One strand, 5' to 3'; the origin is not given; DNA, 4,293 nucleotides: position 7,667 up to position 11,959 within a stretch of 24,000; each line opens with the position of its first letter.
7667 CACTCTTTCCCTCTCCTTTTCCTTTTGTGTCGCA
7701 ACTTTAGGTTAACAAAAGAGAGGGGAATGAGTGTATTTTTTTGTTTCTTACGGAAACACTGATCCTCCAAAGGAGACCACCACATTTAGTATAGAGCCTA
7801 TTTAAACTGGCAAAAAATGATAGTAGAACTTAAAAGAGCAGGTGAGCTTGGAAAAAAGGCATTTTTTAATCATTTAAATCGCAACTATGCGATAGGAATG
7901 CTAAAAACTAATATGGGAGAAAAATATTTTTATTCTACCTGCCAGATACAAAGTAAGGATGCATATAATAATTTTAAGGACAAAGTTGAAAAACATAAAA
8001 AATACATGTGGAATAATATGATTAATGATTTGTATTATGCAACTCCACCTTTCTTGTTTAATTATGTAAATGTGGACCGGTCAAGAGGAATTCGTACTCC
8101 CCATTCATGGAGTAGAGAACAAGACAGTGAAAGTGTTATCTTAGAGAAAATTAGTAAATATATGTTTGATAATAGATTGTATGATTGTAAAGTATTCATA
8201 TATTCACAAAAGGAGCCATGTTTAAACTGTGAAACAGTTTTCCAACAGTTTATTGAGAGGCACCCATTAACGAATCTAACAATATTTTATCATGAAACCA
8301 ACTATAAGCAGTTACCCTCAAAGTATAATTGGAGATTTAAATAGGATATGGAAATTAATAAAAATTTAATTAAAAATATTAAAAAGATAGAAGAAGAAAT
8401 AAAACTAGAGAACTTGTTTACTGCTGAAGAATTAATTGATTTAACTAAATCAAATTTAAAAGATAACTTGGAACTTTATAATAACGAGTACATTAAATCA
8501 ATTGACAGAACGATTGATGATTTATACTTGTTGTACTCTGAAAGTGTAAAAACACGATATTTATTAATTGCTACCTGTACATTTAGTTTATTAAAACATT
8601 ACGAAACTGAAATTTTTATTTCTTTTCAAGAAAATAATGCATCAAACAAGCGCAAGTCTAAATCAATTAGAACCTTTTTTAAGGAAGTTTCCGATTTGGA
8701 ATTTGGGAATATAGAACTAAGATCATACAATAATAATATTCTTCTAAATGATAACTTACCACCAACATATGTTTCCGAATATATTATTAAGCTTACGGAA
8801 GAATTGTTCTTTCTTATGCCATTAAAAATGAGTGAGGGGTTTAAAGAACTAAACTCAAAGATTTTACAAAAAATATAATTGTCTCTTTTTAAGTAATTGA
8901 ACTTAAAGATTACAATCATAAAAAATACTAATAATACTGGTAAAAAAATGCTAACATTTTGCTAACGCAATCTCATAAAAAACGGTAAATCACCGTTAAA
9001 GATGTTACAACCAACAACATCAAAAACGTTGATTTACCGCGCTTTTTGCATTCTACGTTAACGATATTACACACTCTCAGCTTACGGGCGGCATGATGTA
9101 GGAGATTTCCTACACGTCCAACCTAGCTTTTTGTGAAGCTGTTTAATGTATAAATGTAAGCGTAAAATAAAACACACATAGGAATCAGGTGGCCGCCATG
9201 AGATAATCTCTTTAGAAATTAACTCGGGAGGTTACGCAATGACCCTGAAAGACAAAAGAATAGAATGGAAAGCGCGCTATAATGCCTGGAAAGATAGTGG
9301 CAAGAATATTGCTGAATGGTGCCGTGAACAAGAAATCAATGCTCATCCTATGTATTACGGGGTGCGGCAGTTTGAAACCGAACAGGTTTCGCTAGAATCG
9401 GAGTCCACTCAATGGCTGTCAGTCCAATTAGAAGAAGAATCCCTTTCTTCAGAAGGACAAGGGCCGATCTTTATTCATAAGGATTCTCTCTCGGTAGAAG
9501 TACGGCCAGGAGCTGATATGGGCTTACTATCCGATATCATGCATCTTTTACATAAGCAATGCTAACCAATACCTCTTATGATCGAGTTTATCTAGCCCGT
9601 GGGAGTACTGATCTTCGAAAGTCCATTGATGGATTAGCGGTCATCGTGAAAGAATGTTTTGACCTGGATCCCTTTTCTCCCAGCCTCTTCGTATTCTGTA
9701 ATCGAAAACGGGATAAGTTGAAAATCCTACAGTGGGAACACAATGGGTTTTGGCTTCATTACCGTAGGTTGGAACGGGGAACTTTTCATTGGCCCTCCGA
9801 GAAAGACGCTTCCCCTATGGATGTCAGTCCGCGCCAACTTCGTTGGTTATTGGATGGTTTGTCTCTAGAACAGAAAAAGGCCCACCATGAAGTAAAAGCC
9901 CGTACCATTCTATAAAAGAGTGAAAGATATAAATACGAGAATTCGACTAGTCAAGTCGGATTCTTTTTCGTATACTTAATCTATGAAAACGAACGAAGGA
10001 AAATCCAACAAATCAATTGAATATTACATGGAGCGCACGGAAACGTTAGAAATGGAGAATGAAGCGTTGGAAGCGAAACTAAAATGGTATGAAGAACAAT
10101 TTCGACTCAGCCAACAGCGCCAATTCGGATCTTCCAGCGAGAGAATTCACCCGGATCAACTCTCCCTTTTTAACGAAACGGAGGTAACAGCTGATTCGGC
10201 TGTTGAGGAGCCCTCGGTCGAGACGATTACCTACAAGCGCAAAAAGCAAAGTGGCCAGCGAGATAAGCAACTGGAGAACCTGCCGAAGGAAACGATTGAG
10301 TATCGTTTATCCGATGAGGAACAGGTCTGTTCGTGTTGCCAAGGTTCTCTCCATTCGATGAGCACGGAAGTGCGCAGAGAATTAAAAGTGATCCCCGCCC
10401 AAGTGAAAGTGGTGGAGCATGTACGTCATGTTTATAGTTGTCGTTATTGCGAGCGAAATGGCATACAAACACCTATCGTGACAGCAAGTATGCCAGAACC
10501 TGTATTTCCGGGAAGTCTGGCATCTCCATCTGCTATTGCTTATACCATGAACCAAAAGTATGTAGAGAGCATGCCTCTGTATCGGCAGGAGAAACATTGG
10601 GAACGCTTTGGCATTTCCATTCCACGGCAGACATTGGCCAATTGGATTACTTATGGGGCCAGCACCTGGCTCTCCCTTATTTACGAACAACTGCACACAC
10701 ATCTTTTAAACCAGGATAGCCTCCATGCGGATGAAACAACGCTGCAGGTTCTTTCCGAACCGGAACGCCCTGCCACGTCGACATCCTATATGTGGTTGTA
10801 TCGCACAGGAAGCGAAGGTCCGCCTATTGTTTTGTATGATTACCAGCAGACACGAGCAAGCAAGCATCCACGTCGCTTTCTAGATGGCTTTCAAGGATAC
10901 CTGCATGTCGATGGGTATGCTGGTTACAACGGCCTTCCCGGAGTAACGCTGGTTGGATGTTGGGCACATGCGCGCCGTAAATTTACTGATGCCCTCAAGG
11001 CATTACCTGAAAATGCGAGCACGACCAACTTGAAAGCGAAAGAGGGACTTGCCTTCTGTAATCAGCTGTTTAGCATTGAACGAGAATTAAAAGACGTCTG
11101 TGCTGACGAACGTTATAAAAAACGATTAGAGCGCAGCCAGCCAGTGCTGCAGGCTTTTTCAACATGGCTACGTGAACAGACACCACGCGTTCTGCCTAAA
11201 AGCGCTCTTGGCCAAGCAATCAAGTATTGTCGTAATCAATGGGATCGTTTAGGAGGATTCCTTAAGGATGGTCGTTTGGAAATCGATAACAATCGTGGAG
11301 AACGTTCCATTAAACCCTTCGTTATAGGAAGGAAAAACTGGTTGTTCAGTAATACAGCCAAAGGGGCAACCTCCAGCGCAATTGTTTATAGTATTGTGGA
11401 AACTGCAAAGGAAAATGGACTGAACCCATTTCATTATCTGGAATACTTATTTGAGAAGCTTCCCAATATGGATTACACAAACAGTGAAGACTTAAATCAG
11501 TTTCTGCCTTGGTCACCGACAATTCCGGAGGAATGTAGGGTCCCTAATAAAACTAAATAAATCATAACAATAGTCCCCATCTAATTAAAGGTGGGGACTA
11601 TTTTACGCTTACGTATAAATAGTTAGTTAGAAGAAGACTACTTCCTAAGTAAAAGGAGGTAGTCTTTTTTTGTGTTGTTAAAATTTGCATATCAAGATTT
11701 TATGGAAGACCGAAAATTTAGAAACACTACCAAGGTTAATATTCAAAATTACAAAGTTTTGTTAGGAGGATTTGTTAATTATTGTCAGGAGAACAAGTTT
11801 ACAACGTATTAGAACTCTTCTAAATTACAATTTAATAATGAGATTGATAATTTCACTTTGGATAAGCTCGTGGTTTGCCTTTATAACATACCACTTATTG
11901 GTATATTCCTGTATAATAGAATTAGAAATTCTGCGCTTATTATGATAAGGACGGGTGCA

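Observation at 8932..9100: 149-bp module repeated exactly 9,959 bp apart, with conserved blocks, equal-length diverged blocks and a spaced internal motif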

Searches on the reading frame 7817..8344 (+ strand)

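Call 8: search_protein_families(library=pfam, proteins=[window:7817-8344:+], max_evalue=0.01)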
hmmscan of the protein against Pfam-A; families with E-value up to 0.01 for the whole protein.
window:7817-8344:+ (175 aa): 9 families
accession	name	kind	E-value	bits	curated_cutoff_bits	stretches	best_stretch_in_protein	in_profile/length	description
PF14424.12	Toxin-deaminase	-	7.7e-14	52.5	29.6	1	29-158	23-144/146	The BURPS668_1122 family of deaminases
PF18750.7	SNAD4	-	2.1e-06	28.2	27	1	96-158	22-87/130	Secreted Novel AID/APOBEC-like Deaminase 4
PF18769.7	APOBEC1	-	7.8e-05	23.2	27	1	99-158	14-73/101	APOBEC1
PF18778.7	NAD1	-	0.00014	22.5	27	1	102-158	50-106/175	Novel AID APOBEC clade 1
PF18774.7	APOBEC4_like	-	0.00019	21.9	26.7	1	97-159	27-89/131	APOBEC4-like -AID/APOBEC-deaminase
PF08210.17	APOBEC_N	-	0.0003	21.3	25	1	101-159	45-102/170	APOBEC-like N-terminal domain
PF18771.7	APOBEC3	-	0.00086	19.9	27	1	98-161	25-89/137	APOBEC3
PF18772.7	APOBEC2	-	0.00097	19.6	26.8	1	100-165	48-112/175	APOBEC2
PF00479.28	G6PD_N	-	0.0082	17.2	22.1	0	33-111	71-144/183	Glucose-6-phosphate dehydrogenase, NAD binding domain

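Call 9: search_protein_families(library=padloc, proteins=[window:7817-8344:+], max_evalue=0.001)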
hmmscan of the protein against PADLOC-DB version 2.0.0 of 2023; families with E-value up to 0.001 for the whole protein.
window:7817-8344:+ (175 aa): 0 families

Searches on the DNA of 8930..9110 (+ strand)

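Call 16: search_dna_similar(query=window:8930-9110:+, collection=plasmids, mode=distant, max_evalue=0.01)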
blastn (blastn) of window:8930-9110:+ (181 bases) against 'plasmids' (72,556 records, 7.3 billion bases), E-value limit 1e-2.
Records with a match: 4; places in all: 6; records where one place covers at least 80% of the query: 4.
Best place of each record, by identity: 80-90% 2; 60-80% 2.
By first word of the organism name: Peribacillus 2; Cytobacillus 1; Metabacillus 1.
By predicted mobility (MOB-suite, as given by PLSDB): non-mobilizable 4.
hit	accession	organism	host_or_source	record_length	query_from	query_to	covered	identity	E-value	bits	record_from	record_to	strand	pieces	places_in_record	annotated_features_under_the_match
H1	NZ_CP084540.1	Peribacillus frigoritolerans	snow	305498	16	171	86%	82.1%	9e-36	156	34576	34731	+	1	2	none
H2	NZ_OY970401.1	Peribacillus frigoritolerans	-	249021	16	171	86%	82.1%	9e-36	156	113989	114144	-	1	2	none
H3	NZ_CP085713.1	Cytobacillus solani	single cell,soil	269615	16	164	82%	76.5%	3e-22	112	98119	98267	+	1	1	none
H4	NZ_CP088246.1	Metabacillus sp. B2-18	single cell,human skin swab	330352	19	170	84%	70.6%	2e-7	64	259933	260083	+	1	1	none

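Call 17: search_dna_similar(query=window:8930-9110:+, collection=phages, mode=distant, max_evalue=0.01)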
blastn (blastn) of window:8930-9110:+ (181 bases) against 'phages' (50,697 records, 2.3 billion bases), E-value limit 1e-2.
Records with a match: 14; places in all: 14; records where one place covers at least 80% of the query: 0.
Best place of each record, by identity: 60-80% 14.
By first word of the organism name: Paenibacillus 13; Bacteriophage 1.
By host as written in the record: Paenibacillus larvae 7; Paenibacillus larvae ATCC 9545 3; Paenibacillus larvae ATCC 25747 2; Paenibacillus larvae NW6 2.
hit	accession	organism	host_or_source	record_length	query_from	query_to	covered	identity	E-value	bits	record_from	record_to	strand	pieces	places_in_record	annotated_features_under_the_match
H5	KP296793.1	Paenibacillus phage Rani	Paenibacillus larvae ATCC 9545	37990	34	117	46%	73.8%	3e-5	54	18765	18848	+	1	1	none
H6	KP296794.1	Bacteriophage Redbud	Paenibacillus larvae ATCC 9545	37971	34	117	46%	73.8%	3e-5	54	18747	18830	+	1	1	none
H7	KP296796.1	Paenibacillus phage Sitara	Paenibacillus larvae ATCC 25747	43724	34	117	46%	73.8%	3e-5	54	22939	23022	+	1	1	none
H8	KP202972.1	Paenibacillus phage HB10c2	Paenibacillus larvae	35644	34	117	46%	73.8%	3e-5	54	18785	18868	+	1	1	none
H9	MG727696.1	Paenibacillus phage Kiel007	Paenibacillus larvae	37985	34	117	46%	73.8%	3e-5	54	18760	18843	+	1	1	putative pyridine nucleotide-disulfide oxidoreductase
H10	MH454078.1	Paenibacillus phage Eltigre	Paenibacillus larvae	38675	34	117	46%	73.8%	3e-5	54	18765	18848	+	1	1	none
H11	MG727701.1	Paenibacillus phage Leyra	Paenibacillus larvae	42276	34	117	46%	73.8%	3e-5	54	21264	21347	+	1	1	putative pyridine nucleotide-disulfide oxidoreductase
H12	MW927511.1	Paenibacillus phage AlexiD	Paenibacillus larvae NW6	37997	34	117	46%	73.8%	3e-5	54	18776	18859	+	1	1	none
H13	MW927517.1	Paenibacillus phage JackPlaque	Paenibacillus larvae NW6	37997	34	117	46%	73.8%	3e-5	54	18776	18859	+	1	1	none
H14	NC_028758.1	Paenibacillus phage HB10c2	Paenibacillus larvae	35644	34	117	46%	73.8%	3e-5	54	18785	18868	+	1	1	none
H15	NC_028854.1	Paenibacillus phage Sitara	Paenibacillus larvae ATCC 25747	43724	34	117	46%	73.8%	3e-5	54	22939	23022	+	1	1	none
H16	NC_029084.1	Paenibacillus phage Rani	Paenibacillus larvae ATCC 9545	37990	34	117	46%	73.8%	3e-5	54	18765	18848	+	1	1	none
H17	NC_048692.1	Paenibacillus phage Leyra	Paenibacillus larvae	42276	34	117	46%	73.8%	3e-5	54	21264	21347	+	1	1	putative pyridine nucleotide-disulfide oxidoreductase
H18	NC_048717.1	Paenibacillus phage Eltigre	Paenibacillus larvae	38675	34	117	46%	73.8%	3e-5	54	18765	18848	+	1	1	none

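Call 18: get_annotated_region(hit=H8, flank=4000)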
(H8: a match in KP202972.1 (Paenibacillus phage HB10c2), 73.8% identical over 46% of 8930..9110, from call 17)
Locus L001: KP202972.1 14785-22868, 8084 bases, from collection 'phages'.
description: Paenibacillus phage HB10c2, complete genome.
organism: Paenibacillus phage HB10c2 (NCBI taxid 1589749)
taxonomy: Viruses; Duplodnaviria; Heunggongvirae; Uroviricota; Caudoviricetes; Fernvirus; Fernvirus Hb10c2
host: Paenibacillus larvae; source: glue-like liquid, foulbrood slime; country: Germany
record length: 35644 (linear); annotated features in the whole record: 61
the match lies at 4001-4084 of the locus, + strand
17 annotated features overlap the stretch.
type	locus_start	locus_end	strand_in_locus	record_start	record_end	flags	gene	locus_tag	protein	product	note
CDS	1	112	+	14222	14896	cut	cwlA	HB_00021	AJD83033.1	N-acetylmuramoyl-L-alanine amidase CwlA precursor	similar to N-acetylmuramoyl-L-alanine amidase [Paenibacillus phage phiIBB_Pl23], conserved domain COG5632[COG5632], ...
CDS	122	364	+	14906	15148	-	-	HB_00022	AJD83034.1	hypothetical protein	similar to putative membrane protein [Paenibacillus phage phiIBB_Pl23], 2 TMD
regulatory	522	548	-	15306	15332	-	-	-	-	terminator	-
CDS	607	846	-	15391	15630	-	-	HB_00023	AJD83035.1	hypothetical protein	similar to hypothetical protein WP_019419626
CDS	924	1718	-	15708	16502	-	-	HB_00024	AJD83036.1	hypothetical protein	similar to hypothetical protein [Paenibacillus larvae] WP_023484757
CDS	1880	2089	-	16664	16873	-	-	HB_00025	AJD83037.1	hypothetical protein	similar to hypothetical protein IBBPl23_27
regulatory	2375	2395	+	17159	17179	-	-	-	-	terminator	putative transcriptional terminator, -10.8 kcal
CDS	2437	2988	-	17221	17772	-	-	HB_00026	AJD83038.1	telomeric repeat-binding factor 2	similar to ERIC1_4c00730 [Paenibacillus larvae subsp. larvae DSM 25719]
CDS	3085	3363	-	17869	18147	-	-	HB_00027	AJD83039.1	hypothetical protein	-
CDS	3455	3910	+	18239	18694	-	-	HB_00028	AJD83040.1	hypothetical protein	similar to hypothetical protein ERIC1_4c00720 [Paenibacillus larvae subsp. larvae DSM 25719], similar to Rha family ...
regulatory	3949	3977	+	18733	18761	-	-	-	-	terminator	putative transcriptional terminator, -13.2 kcal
CDS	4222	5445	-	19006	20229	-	-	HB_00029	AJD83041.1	integrase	similar to phage integrase-like protein [Paenibacillus larvae]WP_023485376, conserved domain INT_phiLC3_C[cd01189], ...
CDS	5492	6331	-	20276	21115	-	-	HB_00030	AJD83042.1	helix-turn-helix domain protein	similar to hypothetical protein [Paenibacillus larvae] WP_023485377, conserved domain HTH_XRE[cd00093], ...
CDS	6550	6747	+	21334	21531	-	-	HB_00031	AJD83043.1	hypothetical protein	similar to DNA-binding protein [Paenibacillus alvei], conserved domain HTH_XRE[smart00530], Helix-turn-helix XRE-family ...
CDS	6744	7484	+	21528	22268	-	-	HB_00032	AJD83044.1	hypothetical protein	similar to DNA-binding anti-repressor-like protein [Paenibacillus larvae], conserved domain COG3561[COG3561], Phage ...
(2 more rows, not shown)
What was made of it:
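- On att site (attR / arm plus core) of a tyrosine-integrase integrative element: The integrase is intact in phage HB10c2 (call 18).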

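Call 19: get_annotated_region(hit=H1, flank=8000)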
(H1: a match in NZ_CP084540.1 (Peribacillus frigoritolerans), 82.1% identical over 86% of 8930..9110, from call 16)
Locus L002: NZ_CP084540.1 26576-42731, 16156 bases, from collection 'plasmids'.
description: Peribacillus frigoritolerans strain Ant232 plasmid unnamed, complete sequence
organism: Peribacillus frigoritolerans (NCBI taxid 450367)
taxonomy: Bacteria; Bacillota; Bacilli; Bacillales; Bacillaceae; Peribacillus; Peribacillus frigoritolerans
host: -; source: snow; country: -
typing (MOB-suite, as given by PLSDB): non-mobilizable
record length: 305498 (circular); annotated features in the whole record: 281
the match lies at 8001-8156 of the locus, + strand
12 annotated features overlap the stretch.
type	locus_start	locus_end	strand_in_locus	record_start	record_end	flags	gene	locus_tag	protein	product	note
CDS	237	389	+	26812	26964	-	-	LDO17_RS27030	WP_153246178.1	hypothetical protein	-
CDS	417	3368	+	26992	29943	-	-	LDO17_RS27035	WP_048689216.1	N-6 DNA methylase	-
CDS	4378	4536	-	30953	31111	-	-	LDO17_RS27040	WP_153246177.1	hypothetical protein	-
CDS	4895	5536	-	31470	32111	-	-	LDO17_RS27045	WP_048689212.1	hypothetical protein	-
CDS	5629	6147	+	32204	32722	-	-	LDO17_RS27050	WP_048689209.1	DUF1643 domain-containing protein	-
CDS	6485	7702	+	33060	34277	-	-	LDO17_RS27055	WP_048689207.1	hypothetical protein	-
CDS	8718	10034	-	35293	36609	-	-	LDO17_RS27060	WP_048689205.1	MFS transporter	GO:0055085 - transmembrane transport [Evidence IEA]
CDS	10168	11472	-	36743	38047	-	-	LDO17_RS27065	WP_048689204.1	ArgE/DapE family deacylase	-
CDS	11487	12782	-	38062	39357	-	-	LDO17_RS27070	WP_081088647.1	M20 family metallo-hydrolase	-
CDS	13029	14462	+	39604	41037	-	-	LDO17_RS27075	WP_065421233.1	sigma 54-interacting transcriptional regulator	GO:0006355 - regulation of DNA-templated transcription [Evidence IEA]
CDS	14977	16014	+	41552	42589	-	-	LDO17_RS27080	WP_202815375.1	HNH endonuclease signature motif containing protein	-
CDS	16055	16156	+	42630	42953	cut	-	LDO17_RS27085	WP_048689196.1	hypothetical protein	-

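Call 22: get_annotated_region(hit=H3, flank=10000)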
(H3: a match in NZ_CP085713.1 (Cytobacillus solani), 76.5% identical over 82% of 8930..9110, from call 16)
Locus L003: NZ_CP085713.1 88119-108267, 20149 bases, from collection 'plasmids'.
description: Cytobacillus solani strain F27 plasmid unnamed, complete sequence
organism: Cytobacillus solani (NCBI taxid 1637975)
taxonomy: Bacteria; Bacillota; Bacilli; Bacillales; Bacillaceae; Cytobacillus; Cytobacillus solani
host: -; source: single cell,soil; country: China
typing (MOB-suite, as given by PLSDB): non-mobilizable
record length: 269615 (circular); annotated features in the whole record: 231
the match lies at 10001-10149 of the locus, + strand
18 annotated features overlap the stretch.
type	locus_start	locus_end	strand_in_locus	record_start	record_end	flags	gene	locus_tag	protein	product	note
CDS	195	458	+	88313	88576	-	-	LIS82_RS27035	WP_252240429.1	hypothetical protein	-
CDS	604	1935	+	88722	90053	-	-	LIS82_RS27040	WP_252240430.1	helix-turn-helix domain-containing protein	-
CDS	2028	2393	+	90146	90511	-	-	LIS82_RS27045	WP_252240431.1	hypothetical protein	-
CDS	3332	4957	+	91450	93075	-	nikA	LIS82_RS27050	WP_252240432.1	nickel ABC transporter substrate-binding protein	GO:0015675 - nickel cation transport [Evidence IEA]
CDS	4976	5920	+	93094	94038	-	nikB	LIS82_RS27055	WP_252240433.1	nickel ABC transporter permease subunit NikB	GO:0015675 - nickel cation transport [Evidence IEA]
CDS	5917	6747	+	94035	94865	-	nikC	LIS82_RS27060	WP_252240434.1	nickel ABC transporter permease subunit NikC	GO:0015675 - nickel cation transport [Evidence IEA]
CDS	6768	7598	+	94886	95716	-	nikD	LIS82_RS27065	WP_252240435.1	nickel import ATP-binding protein NikD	GO:0015675 - nickel cation transport [Evidence IEA]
CDS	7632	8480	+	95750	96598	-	nikE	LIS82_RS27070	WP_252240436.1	nickel import ATP-binding protein NikE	GO:0015675 - nickel cation transport [Evidence IEA]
CDS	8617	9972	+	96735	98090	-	-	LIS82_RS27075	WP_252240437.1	MATE family efflux transporter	GO:0006855 - xenobiotic transmembrane transport [Evidence IEA]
CDS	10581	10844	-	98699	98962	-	-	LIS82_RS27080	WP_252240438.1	hypothetical protein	-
CDS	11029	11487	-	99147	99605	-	-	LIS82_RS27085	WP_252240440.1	hypothetical protein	-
CDS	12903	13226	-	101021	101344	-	-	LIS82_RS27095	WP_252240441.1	HTH domain-containing protein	-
CDS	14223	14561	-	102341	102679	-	-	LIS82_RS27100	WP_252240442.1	hypothetical protein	-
CDS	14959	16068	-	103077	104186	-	xerS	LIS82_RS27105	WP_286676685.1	tyrosine recombinase XerS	GO:0015074 - DNA integration [Evidence IEA]; GO:0006310 - DNA recombination [Evidence IEA]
CDS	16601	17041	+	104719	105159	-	-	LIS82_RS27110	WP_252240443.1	Lrp/AsnC family transcriptional regulator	-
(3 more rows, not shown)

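Call 23: get_annotated_region(hit=H4, flank=10000)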
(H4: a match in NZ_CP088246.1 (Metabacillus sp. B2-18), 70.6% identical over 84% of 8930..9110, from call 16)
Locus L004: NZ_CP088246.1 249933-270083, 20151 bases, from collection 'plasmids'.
description: Metabacillus sp. B2-18 plasmid pB218, complete sequence
organism: Metabacillus sp. B2-18 (NCBI taxid 2897333)
taxonomy: Bacteria; Bacillota; Bacilli; Bacillales; Bacillaceae; Metabacillus; Metabacillus sp. B2-18
host: -; source: single cell,human skin swab; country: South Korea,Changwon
typing (MOB-suite, as given by PLSDB): non-mobilizable
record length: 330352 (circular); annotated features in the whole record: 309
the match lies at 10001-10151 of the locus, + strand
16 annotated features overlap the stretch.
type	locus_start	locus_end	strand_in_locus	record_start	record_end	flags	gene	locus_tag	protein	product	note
CDS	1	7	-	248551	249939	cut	-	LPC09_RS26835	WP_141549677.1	alkaline phosphatase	-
CDS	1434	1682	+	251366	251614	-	-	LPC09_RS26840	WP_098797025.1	acyl carrier protein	GO:0006633 - fatty acid biosynthetic process [Evidence IEA]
CDS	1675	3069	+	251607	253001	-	-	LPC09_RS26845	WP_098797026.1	AMP-binding protein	-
CDS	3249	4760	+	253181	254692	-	-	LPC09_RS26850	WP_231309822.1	MBOAT family O-acyltransferase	-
CDS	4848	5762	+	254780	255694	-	-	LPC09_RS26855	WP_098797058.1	hypothetical protein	-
CDS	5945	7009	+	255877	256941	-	-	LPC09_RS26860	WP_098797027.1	Fe(3+) ABC transporter substrate-binding protein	-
CDS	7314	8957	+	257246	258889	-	-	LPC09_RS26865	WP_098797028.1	iron ABC transporter permease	GO:0006826 - iron ion transport [Evidence IEA]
CDS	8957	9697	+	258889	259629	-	-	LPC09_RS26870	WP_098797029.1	ABC transporter ATP-binding protein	-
CDS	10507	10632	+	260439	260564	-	-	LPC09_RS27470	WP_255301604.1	hypothetical protein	-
CDS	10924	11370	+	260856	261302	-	-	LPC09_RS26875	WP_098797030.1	GNAT family N-acetyltransferase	-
CDS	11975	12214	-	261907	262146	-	-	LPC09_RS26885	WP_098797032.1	nuclear transport factor 2 family protein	-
CDS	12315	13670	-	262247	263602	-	-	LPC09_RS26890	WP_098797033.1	helix-turn-helix transcriptional regulator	-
CDS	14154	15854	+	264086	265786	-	-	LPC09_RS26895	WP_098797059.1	methyl-accepting chemotaxis protein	-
CDS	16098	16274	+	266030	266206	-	-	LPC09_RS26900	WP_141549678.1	SANT/Myb domain-containing protein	-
CDS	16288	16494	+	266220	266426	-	-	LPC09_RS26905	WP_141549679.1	aspartyl-phosphate phosphatase Spo0E family protein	-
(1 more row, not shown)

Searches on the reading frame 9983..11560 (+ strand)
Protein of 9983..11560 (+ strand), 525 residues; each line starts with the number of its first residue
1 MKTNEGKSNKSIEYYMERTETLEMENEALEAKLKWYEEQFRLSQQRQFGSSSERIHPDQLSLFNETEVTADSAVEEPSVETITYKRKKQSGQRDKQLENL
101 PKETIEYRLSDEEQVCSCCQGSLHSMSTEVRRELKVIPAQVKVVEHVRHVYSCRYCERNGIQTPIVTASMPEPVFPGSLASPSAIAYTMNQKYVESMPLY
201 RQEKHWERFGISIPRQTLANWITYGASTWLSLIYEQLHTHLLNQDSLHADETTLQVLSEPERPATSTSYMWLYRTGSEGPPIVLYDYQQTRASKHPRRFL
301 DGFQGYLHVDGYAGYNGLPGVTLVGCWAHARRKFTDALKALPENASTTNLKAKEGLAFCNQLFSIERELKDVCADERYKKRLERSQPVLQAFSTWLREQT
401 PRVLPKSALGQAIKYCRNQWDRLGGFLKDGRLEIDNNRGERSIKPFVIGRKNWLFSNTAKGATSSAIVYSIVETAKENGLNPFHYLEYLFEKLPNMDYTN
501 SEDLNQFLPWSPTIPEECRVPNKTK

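Call 82: search_protein_families(library=pfam, proteins=[window:9983-11560:+], max_evalue=0.00001)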
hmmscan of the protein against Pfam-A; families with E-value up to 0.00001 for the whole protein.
window:9983-11560:+ (525 aa): 4 families
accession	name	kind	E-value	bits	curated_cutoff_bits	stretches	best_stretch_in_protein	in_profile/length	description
PF03050.20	DDE_Tnp_IS66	-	1.7e-99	333.2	23.1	1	178-463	2-283/284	Transposase IS66 family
PF13005.12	zf-IS66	-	2.4e-15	57.1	27.3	1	113-157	1-46/46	zinc-finger binding domain of transposase IS66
PF13007.12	LZ_Tnp_IS66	-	5.4e-14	53.1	22.9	1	35-105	1-71/71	Transposase C of IS166 homeodomain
PF13817.11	DDE_Tnp_IS66_C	-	9.6e-14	51.7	30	1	470-510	1-39/39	IS66 C-terminal element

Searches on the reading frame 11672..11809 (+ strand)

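Call 64: search_protein_families(library=pfam, proteins=[window:11672-11809:+], max_evalue=1)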
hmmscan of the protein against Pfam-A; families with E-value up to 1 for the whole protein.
seq(46 aa): 1 family
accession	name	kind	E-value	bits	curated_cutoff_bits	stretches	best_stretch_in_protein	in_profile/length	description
PF09953.15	DUF2187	-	0.061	13.8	24.7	1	1-30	30-60/60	Uncharacterized protein conserved in bacteria (DUF2187)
